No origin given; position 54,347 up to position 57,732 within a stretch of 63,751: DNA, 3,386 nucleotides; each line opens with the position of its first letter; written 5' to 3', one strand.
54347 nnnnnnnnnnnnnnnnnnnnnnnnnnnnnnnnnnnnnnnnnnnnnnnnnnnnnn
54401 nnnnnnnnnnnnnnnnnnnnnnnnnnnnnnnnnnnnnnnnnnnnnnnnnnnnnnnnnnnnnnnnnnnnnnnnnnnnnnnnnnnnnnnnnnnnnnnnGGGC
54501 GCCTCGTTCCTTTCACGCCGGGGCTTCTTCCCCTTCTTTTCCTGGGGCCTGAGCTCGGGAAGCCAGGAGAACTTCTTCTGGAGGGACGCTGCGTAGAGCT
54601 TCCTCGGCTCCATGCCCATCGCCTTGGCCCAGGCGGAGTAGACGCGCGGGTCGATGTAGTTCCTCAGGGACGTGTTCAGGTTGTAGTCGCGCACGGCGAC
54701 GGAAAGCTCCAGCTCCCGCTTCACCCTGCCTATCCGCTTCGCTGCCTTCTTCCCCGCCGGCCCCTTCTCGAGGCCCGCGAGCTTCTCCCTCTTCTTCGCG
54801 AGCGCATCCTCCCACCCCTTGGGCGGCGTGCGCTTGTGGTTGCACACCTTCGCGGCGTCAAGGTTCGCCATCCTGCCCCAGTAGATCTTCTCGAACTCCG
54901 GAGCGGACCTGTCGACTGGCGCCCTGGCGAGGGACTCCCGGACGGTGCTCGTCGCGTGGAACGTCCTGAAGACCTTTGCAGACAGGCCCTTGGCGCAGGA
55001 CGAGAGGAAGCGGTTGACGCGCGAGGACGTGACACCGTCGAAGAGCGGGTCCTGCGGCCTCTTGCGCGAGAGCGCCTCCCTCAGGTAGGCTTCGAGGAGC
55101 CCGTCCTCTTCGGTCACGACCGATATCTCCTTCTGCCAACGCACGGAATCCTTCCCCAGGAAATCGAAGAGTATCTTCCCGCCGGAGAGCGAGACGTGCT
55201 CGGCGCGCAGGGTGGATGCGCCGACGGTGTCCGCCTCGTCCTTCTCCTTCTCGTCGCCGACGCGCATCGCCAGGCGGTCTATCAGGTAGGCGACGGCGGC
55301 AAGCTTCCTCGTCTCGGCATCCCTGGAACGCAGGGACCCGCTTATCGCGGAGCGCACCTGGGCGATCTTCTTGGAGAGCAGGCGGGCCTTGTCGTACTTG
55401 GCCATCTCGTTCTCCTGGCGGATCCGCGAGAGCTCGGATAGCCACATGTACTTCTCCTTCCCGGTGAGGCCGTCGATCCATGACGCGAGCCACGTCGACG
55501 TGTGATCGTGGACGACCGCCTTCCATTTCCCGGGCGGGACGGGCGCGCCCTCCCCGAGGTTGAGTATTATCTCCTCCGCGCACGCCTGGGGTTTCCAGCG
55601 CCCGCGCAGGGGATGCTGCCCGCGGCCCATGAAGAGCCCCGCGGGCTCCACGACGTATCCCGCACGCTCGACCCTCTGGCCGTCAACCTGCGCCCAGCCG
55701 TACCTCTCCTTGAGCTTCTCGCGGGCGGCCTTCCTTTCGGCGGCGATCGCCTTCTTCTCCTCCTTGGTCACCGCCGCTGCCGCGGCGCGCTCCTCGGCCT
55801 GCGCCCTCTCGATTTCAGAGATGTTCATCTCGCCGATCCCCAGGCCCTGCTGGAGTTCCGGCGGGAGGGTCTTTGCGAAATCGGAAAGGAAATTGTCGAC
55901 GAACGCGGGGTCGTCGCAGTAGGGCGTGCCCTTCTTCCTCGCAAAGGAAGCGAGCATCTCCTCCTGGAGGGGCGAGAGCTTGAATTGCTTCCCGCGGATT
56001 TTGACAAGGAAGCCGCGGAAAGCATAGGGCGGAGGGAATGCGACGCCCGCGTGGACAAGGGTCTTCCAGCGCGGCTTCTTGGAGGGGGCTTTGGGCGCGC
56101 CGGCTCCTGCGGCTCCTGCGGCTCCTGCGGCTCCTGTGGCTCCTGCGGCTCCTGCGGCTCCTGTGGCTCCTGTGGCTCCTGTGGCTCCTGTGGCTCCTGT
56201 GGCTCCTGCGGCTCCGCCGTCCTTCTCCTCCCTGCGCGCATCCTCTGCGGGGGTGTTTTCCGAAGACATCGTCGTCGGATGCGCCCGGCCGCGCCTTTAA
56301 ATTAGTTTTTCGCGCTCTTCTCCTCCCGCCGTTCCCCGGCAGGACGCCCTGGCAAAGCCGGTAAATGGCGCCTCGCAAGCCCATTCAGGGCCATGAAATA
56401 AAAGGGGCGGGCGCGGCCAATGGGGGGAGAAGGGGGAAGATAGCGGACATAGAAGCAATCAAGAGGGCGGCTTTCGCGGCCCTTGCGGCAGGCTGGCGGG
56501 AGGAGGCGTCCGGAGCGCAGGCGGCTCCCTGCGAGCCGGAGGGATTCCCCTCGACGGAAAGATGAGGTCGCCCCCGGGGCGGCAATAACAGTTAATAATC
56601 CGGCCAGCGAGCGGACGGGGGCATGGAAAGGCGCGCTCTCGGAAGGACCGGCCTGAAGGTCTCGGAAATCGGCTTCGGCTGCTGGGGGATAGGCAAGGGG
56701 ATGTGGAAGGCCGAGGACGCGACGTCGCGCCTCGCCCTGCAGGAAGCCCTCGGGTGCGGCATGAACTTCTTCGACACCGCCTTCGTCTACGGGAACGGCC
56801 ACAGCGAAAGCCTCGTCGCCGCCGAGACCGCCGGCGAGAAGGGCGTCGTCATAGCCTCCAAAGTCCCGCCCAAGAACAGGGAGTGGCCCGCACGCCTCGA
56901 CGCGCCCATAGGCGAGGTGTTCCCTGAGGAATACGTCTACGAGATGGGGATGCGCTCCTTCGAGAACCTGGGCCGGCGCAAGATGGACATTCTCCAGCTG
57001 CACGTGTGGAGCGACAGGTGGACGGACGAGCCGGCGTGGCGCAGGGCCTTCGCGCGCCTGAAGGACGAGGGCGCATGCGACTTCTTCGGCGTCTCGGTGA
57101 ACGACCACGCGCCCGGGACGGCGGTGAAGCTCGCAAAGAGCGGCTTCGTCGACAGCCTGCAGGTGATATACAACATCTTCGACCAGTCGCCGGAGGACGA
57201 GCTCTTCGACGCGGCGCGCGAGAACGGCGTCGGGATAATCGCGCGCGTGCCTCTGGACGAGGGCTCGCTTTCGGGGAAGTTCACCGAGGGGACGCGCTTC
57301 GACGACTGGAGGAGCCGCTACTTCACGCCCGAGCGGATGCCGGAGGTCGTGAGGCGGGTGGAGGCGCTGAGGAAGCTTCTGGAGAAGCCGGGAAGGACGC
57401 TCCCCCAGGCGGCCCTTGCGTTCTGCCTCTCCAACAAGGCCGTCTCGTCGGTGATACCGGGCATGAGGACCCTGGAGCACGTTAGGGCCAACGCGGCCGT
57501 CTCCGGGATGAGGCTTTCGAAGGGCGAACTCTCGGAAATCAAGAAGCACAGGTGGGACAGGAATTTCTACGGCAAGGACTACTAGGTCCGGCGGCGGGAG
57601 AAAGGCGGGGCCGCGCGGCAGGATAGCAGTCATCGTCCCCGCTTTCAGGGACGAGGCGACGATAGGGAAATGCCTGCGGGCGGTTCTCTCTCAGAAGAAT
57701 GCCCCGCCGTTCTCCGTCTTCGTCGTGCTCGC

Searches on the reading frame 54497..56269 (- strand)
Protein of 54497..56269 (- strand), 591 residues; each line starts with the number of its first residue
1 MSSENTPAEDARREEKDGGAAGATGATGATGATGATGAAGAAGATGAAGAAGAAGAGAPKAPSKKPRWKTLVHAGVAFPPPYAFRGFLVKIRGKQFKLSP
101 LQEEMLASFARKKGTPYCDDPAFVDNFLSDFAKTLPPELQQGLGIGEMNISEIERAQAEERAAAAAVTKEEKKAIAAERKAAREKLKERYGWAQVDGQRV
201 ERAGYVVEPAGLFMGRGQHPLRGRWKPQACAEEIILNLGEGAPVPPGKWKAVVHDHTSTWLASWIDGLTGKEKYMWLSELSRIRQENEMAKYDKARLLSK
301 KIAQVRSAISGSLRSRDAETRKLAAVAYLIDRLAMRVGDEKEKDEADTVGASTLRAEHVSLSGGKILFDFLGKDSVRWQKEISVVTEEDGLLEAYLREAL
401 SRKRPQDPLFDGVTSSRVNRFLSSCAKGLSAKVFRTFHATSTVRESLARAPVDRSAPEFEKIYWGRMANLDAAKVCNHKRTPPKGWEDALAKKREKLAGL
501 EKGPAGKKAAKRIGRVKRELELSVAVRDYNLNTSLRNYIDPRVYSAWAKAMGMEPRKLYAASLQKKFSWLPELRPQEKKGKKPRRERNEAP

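Call 24: search_protein_families(library=pfam, proteins=[window:54497-56269:-], max_evalue=0.001)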
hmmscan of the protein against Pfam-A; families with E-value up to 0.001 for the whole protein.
window:54497-56269:- (591 aa): 4 families
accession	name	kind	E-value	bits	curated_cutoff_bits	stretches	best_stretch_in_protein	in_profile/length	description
PF01028.25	Topoisom_I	-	1.6e-62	211.3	23.7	1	281-502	2-219/228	Eukaryotic DNA topoisomerase I, catalytic core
PF02919.20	Topoisom_I_N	-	3e-53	181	25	1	67-277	2-213/213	Eukaryotic DNA topoisomerase I, DNA binding fragment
PF14370.11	Topo_C_assoc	-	5.2e-16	58.7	25.1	1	511-570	2-61/70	C-terminal topoisomerase domain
PF01391.23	Collagen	-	0.0009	19.4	27.2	1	19-56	13-53/60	Collagen triple helix repeat (20 copies)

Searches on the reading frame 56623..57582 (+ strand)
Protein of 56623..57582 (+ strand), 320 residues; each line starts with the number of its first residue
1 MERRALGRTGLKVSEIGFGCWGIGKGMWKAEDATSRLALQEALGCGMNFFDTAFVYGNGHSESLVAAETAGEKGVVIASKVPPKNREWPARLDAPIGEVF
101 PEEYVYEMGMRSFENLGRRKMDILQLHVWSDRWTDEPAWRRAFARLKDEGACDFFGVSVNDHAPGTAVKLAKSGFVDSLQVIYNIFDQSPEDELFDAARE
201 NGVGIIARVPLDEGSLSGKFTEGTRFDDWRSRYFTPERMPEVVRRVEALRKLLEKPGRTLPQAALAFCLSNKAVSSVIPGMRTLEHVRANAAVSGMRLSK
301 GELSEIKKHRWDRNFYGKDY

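Call 24: search_protein_families(library=pfam, proteins=[window:56623-57582:+], max_evalue=0.001)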
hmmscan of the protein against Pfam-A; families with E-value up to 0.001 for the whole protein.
window:56623-57582:+ (320 aa): 1 family
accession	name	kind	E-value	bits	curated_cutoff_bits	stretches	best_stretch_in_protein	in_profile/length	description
PF00248.27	Aldo_ket_red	-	1.3e-48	166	24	1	15-309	1-289/291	Aldo/keto reductase family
